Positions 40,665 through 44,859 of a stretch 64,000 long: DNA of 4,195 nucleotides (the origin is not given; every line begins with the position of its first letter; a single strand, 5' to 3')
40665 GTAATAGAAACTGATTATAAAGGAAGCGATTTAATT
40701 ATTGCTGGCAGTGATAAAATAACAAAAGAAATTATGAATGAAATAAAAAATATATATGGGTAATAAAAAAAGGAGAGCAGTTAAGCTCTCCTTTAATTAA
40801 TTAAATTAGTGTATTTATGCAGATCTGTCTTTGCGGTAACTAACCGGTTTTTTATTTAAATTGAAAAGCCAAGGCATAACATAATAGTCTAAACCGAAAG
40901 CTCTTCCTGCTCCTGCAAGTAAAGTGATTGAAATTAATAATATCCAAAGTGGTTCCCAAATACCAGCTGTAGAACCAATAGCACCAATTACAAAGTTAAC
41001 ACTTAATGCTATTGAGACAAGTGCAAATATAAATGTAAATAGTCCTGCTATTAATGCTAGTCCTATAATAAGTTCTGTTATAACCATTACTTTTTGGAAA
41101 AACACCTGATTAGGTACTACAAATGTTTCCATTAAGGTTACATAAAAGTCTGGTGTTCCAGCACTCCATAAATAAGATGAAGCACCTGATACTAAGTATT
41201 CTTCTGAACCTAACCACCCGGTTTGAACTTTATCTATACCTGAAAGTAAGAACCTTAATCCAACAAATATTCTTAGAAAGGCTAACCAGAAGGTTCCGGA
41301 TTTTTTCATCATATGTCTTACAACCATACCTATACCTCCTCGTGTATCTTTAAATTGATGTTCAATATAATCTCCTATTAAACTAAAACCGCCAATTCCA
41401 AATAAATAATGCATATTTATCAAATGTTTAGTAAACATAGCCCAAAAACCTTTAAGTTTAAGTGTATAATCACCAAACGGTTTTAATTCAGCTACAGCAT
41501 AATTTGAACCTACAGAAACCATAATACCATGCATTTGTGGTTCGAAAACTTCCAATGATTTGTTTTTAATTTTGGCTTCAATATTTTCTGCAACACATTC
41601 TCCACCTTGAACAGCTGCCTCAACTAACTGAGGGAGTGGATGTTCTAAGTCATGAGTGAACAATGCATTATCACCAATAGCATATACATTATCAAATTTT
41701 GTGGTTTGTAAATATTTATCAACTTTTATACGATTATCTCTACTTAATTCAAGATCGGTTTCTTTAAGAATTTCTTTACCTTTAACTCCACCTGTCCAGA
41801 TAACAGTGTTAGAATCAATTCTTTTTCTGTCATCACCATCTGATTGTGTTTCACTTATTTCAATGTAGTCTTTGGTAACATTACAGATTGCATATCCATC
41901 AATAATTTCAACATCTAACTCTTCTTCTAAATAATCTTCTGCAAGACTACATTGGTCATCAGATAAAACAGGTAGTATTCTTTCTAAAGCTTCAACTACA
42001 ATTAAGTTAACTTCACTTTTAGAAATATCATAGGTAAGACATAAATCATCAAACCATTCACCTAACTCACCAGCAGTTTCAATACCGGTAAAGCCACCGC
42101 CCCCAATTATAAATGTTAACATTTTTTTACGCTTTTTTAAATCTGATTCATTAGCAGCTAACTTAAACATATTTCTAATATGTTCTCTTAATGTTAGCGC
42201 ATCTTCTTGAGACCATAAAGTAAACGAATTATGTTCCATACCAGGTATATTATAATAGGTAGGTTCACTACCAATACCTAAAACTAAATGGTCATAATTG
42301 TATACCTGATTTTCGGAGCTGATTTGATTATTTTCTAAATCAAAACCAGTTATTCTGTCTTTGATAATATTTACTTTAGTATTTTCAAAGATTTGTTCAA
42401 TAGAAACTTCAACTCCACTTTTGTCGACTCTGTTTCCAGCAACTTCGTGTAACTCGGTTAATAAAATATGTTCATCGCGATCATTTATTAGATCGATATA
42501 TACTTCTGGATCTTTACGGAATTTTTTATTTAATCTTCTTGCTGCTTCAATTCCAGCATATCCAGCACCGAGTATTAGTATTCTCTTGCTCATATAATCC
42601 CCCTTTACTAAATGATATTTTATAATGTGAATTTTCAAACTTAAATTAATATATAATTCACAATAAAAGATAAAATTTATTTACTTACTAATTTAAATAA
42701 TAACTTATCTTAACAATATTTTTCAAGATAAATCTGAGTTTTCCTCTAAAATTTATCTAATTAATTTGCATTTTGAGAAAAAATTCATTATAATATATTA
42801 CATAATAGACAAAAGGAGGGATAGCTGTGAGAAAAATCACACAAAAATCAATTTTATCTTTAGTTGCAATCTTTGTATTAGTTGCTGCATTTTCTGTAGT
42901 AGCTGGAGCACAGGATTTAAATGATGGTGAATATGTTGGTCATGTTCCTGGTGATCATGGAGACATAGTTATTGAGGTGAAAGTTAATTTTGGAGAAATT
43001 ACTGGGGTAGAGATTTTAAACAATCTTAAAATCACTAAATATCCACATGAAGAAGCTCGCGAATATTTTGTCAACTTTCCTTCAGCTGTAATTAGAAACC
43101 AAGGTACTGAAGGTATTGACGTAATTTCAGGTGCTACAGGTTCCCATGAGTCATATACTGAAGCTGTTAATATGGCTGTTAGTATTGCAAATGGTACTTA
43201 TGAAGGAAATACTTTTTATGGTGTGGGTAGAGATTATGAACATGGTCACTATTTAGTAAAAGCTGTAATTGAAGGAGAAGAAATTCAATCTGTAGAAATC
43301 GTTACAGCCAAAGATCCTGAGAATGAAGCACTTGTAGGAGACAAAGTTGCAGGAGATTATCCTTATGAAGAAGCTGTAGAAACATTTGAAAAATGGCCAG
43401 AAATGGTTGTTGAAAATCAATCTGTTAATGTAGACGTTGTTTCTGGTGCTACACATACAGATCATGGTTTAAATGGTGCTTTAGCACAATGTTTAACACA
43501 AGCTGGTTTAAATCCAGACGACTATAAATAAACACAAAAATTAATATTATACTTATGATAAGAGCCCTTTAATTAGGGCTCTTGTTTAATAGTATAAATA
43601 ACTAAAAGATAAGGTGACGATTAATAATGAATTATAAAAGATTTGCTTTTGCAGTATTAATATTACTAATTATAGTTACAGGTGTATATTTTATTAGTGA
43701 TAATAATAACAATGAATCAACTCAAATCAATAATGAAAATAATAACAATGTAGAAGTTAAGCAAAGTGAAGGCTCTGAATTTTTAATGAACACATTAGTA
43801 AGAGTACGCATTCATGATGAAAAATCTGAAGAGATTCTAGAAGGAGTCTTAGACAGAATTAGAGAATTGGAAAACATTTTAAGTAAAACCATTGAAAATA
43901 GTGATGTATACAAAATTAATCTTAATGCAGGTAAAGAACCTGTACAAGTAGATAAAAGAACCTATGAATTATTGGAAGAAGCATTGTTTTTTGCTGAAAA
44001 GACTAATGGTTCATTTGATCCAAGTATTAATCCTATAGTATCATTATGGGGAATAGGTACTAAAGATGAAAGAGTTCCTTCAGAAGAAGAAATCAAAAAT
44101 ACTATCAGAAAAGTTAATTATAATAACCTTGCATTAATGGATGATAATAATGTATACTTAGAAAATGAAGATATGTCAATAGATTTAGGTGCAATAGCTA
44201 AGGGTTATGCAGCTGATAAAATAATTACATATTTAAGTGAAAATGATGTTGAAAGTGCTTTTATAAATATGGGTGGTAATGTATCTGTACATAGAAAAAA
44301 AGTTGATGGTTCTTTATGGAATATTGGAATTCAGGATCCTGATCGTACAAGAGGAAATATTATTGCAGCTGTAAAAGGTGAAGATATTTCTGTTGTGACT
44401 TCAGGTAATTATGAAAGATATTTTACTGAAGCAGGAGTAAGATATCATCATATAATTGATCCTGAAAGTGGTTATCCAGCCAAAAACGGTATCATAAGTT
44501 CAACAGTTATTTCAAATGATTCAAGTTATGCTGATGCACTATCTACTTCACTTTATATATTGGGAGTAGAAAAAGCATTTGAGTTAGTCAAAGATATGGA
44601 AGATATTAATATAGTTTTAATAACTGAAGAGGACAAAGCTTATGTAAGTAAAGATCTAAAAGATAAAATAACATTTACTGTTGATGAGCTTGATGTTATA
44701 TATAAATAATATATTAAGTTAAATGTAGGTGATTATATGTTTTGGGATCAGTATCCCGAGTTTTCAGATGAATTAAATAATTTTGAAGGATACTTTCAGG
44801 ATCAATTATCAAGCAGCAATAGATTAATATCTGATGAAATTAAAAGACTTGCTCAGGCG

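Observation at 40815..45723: Locus matching flavin-based extracellular electron transfer (Ndh2-PplA-FmnB-DmkB), but without eetA/eetB and without a lipobox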

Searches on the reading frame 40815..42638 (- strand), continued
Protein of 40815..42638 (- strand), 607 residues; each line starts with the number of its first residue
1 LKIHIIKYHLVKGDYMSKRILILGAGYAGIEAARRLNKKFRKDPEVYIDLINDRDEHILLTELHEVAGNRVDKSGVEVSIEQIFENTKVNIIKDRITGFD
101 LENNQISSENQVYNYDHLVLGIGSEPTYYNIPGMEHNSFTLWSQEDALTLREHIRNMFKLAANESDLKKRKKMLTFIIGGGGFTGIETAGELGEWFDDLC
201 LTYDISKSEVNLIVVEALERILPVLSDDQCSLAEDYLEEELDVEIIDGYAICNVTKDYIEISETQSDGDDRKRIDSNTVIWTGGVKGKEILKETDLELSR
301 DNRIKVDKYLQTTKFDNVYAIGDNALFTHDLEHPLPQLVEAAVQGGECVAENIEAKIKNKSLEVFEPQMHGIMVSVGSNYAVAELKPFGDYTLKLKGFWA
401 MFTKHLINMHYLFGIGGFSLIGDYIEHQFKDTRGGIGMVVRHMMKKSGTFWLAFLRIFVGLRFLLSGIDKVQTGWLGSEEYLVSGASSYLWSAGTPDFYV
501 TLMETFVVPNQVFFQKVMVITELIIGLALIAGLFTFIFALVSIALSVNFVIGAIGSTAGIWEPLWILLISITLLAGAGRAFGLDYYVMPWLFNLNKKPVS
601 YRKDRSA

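Call 65: get_annotated_region(hit=H1, flank=7000)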
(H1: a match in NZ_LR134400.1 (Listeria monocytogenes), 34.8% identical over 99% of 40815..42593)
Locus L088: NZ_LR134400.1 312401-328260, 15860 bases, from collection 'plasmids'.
description: Listeria monocytogenes strain NCTC7974 plasmid 3, complete sequence
organism: Listeria monocytogenes (NCBI taxid 1639)
taxonomy: Bacteria; Bacillota; Bacilli; Bacillales; Listeriaceae; Listeria; Listeria monocytogenes
host: -; source: Homo sapiens,Vein blood; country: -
typing (MOB-suite, as given by PLSDB): non-mobilizable
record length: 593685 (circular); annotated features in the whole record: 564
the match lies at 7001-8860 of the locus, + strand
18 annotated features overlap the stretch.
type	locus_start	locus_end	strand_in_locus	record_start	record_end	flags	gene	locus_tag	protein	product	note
CDS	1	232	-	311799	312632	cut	rplB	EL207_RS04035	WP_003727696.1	50S ribosomal protein L2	GO:0006412 - translation [Evidence IEA]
CDS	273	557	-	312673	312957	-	rplW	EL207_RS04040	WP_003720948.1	50S ribosomal protein L23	GO:0006412 - translation [Evidence IEA]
CDS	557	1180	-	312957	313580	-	rplD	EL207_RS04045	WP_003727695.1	50S ribosomal protein L4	GO:0006412 - translation [Evidence IEA]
CDS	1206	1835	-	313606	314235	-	rplC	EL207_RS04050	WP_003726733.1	50S ribosomal protein L3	GO:0006412 - translation [Evidence IEA]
CDS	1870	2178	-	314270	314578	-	rpsJ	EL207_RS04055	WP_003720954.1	30S ribosomal protein S10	GO:0006412 - translation [Evidence IEA]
CDS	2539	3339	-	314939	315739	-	fmnA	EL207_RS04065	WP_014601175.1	FAD export ECF transporter transmembrane subunit FmnA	-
CDS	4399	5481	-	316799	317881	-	-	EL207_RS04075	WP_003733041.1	FAD:protein FMN transferase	GO:0017013 - protein flavinylation [Evidence IEA]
CDS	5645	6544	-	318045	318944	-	pplA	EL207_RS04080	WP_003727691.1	extracellular electron transfer flavoprotein PplA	-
CDS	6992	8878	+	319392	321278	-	-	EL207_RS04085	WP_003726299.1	FAD-dependent oxidoreductase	-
CDS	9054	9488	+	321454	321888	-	eetA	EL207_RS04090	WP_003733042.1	flavin-based extracellular electron transfer system protein EetA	-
CDS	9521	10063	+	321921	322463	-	eetB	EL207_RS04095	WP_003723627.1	flavinylation system FAD exporter subunit EetB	-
CDS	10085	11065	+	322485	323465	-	-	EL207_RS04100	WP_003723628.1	polyprenyl synthetase family protein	GO:0008299 - isoprenoid biosynthetic process [Evidence IEA]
CDS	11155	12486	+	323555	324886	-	-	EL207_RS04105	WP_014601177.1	cyclic nucleotide phosphodiesterase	-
CDS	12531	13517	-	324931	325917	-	-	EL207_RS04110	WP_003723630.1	DUF4003 domain-containing protein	-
CDS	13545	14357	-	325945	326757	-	-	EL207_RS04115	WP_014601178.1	SMI1/KNR4 family protein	GO:0042546 - cell wall biogenesis [Evidence IEA]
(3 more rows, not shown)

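Call 87: search_protein_families(library=pfam, proteins=[L088:6992-8878:+, L088:9054-9488:+, L088:9521-10063:+, L088:5645-6544:-, L020:5276-5677:-, L001:4760-5284:-, L013:12076-13050:+, L001:5420-6262:-], max_evalue=0.01)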
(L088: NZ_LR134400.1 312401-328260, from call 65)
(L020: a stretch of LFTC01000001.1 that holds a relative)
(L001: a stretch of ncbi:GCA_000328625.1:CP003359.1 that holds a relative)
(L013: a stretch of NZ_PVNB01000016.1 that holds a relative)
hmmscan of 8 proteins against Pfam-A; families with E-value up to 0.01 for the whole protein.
L088:6992-8878:+ (628 aa): 8 families
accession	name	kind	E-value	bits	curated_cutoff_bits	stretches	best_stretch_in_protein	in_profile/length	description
PF07992.20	Pyr_redox_2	-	1.6e-41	143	26.1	1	5-323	2-290/291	Pyridine nucleotide-disulphide oxidoreductase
PF00070.33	Pyr_redox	-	1.4e-08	35.6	22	1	162-242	2-69/82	Pyridine nucleotide-disulphide oxidoreductase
PF13454.12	NAD_binding_9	-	1.6e-06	28.6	21.8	1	7-42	1-35/155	FAD-NAD(P)-binding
PF07681.17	DoxX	-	6.8e-05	23.9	23.6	0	530-574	38-82/85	DoxX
PF01266.30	DAO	-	0.00043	20.4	27.9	0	6-40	2-31/353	FAD dependent oxidoreductase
PF13450.12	NAD_binding_8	-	0.0042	17.8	21.9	0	9-42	2-30/68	NAD(P)-binding Rossmann-like domain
PF07291.16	MauE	-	0.0048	17.6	27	1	522-579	34-91/128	Methylamine utilisation protein MauE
PF04173.18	DoxD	-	0.0082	16.5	22.7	0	521-605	52-144/167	TQO small subunit DoxD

L088:9054-9488:+ (144 aa): 1 family
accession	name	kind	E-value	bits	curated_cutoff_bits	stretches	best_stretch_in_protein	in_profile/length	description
PF07009.16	NusG_II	-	3.2e-31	108.1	29.6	1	15-130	1-106/107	NusG domain II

L088:9521-10063:+ (180 aa): 1 family
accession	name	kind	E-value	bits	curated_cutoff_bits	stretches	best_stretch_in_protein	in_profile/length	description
PF07456.16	Hpre_diP_synt_I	-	1.4e-50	171.6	30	1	13-159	1-147/147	Heptaprenyl diphosphate synthase component I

L088:5645-6544:- (299 aa): 2 families
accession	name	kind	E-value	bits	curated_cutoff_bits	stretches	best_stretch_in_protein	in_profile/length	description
PF04205.19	FMN_bind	-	1.8e-12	48.2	22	2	74-157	8-76/77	FMN-binding domain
PF14221.11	DUF4330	-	0.0087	16.6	27.6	0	14-108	27-122/167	Domain of unknown function (DUF4330)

L020:5276-5677:- (133 aa): 1 family
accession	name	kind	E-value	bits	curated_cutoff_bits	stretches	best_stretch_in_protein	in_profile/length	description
PF07009.16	NusG_II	-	1.5e-30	105.9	29.6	1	17-121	2-106/107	NusG domain II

L001:4760-5284:- (174 aa): 1 family
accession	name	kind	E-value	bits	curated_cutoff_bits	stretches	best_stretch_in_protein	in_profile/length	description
PF07456.16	Hpre_diP_synt_I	-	1.5e-40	139.1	30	1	11-154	1-144/147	Heptaprenyl diphosphate synthase component I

L013:12076-13050:+ (324 aa): 0 families

L001:5420-6262:- (280 aa): 2 families
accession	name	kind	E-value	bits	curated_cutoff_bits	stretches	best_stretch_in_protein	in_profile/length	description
PF04205.19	FMN_bind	-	4.9e-09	37.2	22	1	85-159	11-76/77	FMN-binding domain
PF04234.18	CopC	-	0.0035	18.8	23.3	0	36-76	44-79/92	CopC domain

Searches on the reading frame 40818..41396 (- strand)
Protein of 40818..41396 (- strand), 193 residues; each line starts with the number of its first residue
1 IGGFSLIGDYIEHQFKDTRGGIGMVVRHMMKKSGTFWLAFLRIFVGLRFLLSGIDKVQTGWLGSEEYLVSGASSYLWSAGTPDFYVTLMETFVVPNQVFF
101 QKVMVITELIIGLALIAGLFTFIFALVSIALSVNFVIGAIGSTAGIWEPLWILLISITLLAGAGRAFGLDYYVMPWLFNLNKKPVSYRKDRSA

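Call 81: predict_structure(alignment_id=A2)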
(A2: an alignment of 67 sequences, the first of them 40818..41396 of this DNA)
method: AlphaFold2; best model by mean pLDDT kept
length: 193 residues; sequences in the alignment: 67
mean_pLDDT: 82.0   pTM: 0.70
mean pLDDT of the five models: 82.0, 81.9, 80.8, 79.4, 75.7
residues with pLDDT >= 90: 94; 70-90: 54; 50-70: 44; < 50: 1
segments of 3 or more residues with pLDDT < 50: none
pLDDT, mean of each block of 10 residues (from residue 1): 72 62 58 82 97 94 72 69 93 91 96 95 95 92 87 95 76 81 59 51
secondary structure, 60 per line:
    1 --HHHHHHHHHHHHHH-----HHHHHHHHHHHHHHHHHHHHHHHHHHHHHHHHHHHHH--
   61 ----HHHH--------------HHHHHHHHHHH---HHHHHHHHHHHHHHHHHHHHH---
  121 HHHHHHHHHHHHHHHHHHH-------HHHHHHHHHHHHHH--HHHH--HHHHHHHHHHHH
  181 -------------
elements in order: H3-16 H22-58 H65-68 H83-93 H97-117 H121-139 H147-160 H163-166 H169-180

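Call 83: search_protein_representatives(alignment_id=A2)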
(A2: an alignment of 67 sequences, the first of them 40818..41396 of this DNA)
Query: 67 sequences, 206 profile positions. Proteins with E-value up to 0.001 (for the whole library): 1804; up to 1e-10: 495; up to 1e-30: 74. The best 150 are listed.
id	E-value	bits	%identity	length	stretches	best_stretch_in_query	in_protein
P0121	2.9e-77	275.3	-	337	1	1-197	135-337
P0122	1.1e-71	257.0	-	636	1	2-204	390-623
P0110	7.9e-71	254.3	-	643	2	69-203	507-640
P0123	1.7e-70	253.2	-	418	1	1-203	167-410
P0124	2.3e-68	246.3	-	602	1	1-204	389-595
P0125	1.6e-67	243.5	-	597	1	1-203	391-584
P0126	1.6e-66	240.3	-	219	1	16-194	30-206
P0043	4.9e-66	238.7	-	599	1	1-201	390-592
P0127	1.0e-65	237.6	-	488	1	2-205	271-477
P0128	3.8e-64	232.5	-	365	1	1-205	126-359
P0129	4.6e-63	228.9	-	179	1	23-199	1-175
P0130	1.4e-62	227.4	-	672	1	1-205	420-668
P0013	4.8e-59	215.8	-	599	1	2-199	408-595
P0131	1.8e-58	213.9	-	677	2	69-204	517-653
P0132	6.2e-57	208.9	-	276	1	2-204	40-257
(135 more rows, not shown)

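Call 85: fold_search(model_id=the predicted structure, library=pdb)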
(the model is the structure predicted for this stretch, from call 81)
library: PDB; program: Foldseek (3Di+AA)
matches with E <= 10: 36; with E <= 0.001: 0
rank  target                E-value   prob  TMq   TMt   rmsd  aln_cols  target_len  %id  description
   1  8k7t_B                5.9e-01  0.33  0.27  0.30   8.2       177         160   14  Mouse Fc epsilon RI in complex with mIgE Fc (released 2024-07-17)
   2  6d9z_A                1.6e+00  0.09  0.18  0.17  17.5       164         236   13  Structure of CysZ, a sulfate permease from Pseudomonas Denitrificans (released 2018-05-23)
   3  9h9e_B                3.0e+00  0.60  0.44  0.60   5.2       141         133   15  Cryo-EM structure of the human GABAA receptor alpha1 subunit in complex with the assembly factor NACHO/TMEM35A (released 2024-12-04)
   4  9evd_M                3.3e+00  0.06  0.18  0.15  21.8       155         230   14  In situ structure of the peripheral stalk of the mitochondrial ATPsynthase in whole Polytomella cells (released 2024-09-18)
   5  8s2p_BBB              3.4e+00  0.06  0.18  0.19  25.1       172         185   12  Crystal structure of Borrelia burgdorferi paralogous family 12 outer surface protein BBH37 (space group p21) (released 2025-03-05)
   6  7o3v_G                4.0e+00  0.06  0.20  0.16  20.3       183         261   17  Stalk complex structure (TrwJ/VirB5-TrwI/VirB6) from the fully-assembled R388 type IV secretion system determined by c (released 2022-06-22)
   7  8yvu_B                4.8e+00  0.12  0.29  0.33   9.1       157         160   11  structure of Ige receptor (released 2024-11-06)
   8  3zcj_E                5.6e+00  0.06  0.24  0.24  22.1       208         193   12  Crystal structure of Helicobacter pylori T4SS protein CagL in a tetragonal crystal form with a helical RGD-motif (6 Mo (released 2013-10-09)
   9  6oqr_a                6.1e+00  0.03  0.13  0.10  17.6       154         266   10  E. coli ATP Synthase ADP State 1a (released 2020-06-03)
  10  2jsw_MODEL_1_A        6.5e+00  0.08  0.26  0.27  18.7       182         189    6  Solution Structure of the R13 Domain of Talin (released 2008-01-29)
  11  6rd4_M                6.5e+00  0.07  0.21  0.19  21.6       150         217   12  CryoEM structure of Polytomella F-ATP synthase, Full dimer, composite map (released 2019-07-03)
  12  8s2p_AAA              6.5e+00  0.06  0.21  0.22  25.5       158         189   11  Crystal structure of Borrelia burgdorferi paralogous family 12 outer surface protein BBH37 (space group p21) (released 2025-03-05)
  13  8zyv_G                6.8e+00  0.06  0.23  0.21  24.9       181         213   13  Bacterial flagellar sodium-driven stator PomA5PomB2 with 100 mM NaCl (released 2025-01-01)
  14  4hyj_B                6.8e+00  0.04  0.17  0.16  16.0       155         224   14  Crystal structure of Exiguobacterium sibiricum rhodopsin (released 2013-07-17)
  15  8yh0_R                6.8e+00  0.02  0.15  0.11  16.4       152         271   13  A3R-Gi complex bound to NECA (released 2024-11-06)
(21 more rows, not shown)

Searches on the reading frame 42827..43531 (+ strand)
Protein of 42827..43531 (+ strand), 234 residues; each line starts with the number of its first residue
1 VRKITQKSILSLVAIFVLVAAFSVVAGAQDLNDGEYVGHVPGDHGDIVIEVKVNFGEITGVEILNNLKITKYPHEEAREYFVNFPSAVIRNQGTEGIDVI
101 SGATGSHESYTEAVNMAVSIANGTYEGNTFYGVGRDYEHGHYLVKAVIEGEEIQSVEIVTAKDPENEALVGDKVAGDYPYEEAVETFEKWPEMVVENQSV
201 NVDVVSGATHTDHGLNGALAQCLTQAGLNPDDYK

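Call 5: search_protein_families(library=pfam, proteins=[window:42827-43531:+], max_evalue=0.01)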
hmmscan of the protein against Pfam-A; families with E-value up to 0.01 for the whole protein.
window:42827-43531:+ (234 aa): 1 family
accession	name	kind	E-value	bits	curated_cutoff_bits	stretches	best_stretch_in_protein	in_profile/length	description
PF04205.19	FMN_bind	-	2e-15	57.6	22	2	44-118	3-76/77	FMN-binding domain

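Call 6: search_protein_families(library=ncbifam, proteins=[window:42827-43531:+], max_evalue=0.01)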
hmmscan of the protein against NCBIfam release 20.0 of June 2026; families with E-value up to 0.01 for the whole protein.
window:42827-43531:+ (234 aa): 3 families
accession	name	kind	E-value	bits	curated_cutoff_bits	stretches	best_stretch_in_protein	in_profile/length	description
NF041941.1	lipo_FMN_PplA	exception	5.2e-07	29.1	325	0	76-113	241-279/302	extracellular electron transfer flavoprotein PplA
NF045876.1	RnfG_DVU2794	exception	0.00035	20.1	205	0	144-222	102-175/190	RnfABCDGE type electron transport complex subunit G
NF041840.1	rnfG_Methano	equivalog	0.0039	16.8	230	0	42-119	98-182/189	Rnf electron transport complex subunit RnfG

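Call 39: search_solved_structures(query=window:42827-43531:+, max_evalue=1, show_alignments=2)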
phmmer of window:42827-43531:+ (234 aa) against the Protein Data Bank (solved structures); distinct sequences matched with E-value up to 1: 2.
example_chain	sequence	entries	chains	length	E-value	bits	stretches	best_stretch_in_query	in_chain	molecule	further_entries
8p2b_A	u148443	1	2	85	0.08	15.5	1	144-227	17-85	Clostridiaceae bacterium FMN4 domain 1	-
2nc8_A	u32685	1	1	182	0.27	13.7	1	131-202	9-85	Lipoprotein LppM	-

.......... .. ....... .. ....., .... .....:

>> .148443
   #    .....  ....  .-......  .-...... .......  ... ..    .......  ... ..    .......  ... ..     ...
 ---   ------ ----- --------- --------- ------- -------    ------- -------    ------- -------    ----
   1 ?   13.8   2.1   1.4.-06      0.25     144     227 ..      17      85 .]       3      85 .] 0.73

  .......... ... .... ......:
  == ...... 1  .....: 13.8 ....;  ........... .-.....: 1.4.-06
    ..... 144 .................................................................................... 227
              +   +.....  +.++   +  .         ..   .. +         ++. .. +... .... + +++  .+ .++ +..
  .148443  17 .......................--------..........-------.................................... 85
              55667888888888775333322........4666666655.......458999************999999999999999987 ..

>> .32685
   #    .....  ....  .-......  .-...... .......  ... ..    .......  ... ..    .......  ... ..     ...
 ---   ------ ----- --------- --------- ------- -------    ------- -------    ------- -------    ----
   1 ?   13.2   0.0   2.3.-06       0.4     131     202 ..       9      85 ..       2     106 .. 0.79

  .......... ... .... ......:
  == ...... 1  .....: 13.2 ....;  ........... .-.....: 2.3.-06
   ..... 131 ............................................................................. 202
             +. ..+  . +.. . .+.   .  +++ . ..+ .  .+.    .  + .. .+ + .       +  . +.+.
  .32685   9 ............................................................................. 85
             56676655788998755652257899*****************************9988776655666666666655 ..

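Call 48: find_encoding_contigs(protein=window:42827-43531:+, flank=10000, max_places=4)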
Protein window:42827-43531:+ (234 aa): no gene with exactly this product is on record in the collection.

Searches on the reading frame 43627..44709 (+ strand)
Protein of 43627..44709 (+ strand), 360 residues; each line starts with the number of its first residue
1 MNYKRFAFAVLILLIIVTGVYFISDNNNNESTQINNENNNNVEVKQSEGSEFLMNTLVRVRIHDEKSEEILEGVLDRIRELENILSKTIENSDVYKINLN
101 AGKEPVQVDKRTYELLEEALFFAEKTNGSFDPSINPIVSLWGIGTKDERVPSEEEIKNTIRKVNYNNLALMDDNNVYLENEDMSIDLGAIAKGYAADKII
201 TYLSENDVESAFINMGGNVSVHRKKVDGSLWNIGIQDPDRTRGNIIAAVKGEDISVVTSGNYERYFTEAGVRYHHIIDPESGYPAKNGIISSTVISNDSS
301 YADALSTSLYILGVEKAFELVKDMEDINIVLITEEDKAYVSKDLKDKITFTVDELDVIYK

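Call 5: search_protein_families(library=pfam, proteins=[window:43627-44709:+], max_evalue=0.01)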
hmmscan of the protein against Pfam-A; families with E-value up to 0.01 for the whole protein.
window:43627-44709:+ (360 aa): 1 family
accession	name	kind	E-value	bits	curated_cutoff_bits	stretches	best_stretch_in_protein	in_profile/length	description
PF02424.20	ApbE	-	1.9e-87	293.6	25.6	1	54-328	1-263/266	ApbE family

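Call 6: search_protein_families(library=ncbifam, proteins=[window:43627-44709:+], max_evalue=0.01)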
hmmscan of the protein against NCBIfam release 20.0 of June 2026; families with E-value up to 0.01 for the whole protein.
window:43627-44709:+ (360 aa): 2 families
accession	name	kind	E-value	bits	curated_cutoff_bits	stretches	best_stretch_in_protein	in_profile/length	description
NF007774.0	PRK10461.1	equivalog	7.3e-47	159.9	498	1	21-341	16-336/351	FAD:protein FMN transferase ApbE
NF003322.0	PRK04334.1-2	equivalog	0.00049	19.2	290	1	188-267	95-175/295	hypothetical protein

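Call 38: search_solved_structures(query=window:43627-44709:+, max_evalue=0.001)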
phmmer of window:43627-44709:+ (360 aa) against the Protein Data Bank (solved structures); distinct sequences matched with E-value up to 0.001: 13.
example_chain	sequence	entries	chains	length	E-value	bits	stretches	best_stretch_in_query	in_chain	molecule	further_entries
7esa_A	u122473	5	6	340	1.1e-71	245.1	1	45-352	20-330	FAD:protein FMN transferase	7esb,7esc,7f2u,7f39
7mgt_A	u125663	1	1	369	3.9e-58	200.6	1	40-349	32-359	FAD:protein FMN transferase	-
4ifu_A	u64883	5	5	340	5.8e-58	200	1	43-349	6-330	FAD:protein FMN transferase | Thiamine biosynthesis lipoprotein ApbE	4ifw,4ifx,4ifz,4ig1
4xdt_A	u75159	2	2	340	1.1e-57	199.1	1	43-349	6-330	FAD:protein FMN transferase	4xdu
4xdr_A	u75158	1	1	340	7.5e-57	196.4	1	43-349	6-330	FAD:protein FMN transferase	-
1vrm_A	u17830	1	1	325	8.5e-52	179.7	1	33-328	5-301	hypothetical protein TM1553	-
6nxi_A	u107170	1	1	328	1.5e-41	146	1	69-339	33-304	FAD:protein FMN transferase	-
6nxj_A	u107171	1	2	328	3.8e-40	141.4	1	69-339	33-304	FAD:protein FMN transferase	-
4xgw_A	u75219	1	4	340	3e-37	131.9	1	63-340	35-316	FAD:protein FMN transferase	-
4xgx_A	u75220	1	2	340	6e-37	130.9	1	63-340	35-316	FAD:protein FMN transferase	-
2o18_A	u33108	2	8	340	1.1e-36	130.1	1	63-340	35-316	Thiamine biosynthesis lipoprotein apbE | FAD:protein FMN transferase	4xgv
5mgy_H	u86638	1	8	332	3.6e-36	128.4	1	56-343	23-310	FAD:protein FMN transferase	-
3pnd_A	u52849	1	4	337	3.6e-33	118.5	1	66-340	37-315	Thiamine biosynthesis lipoprotein ApbE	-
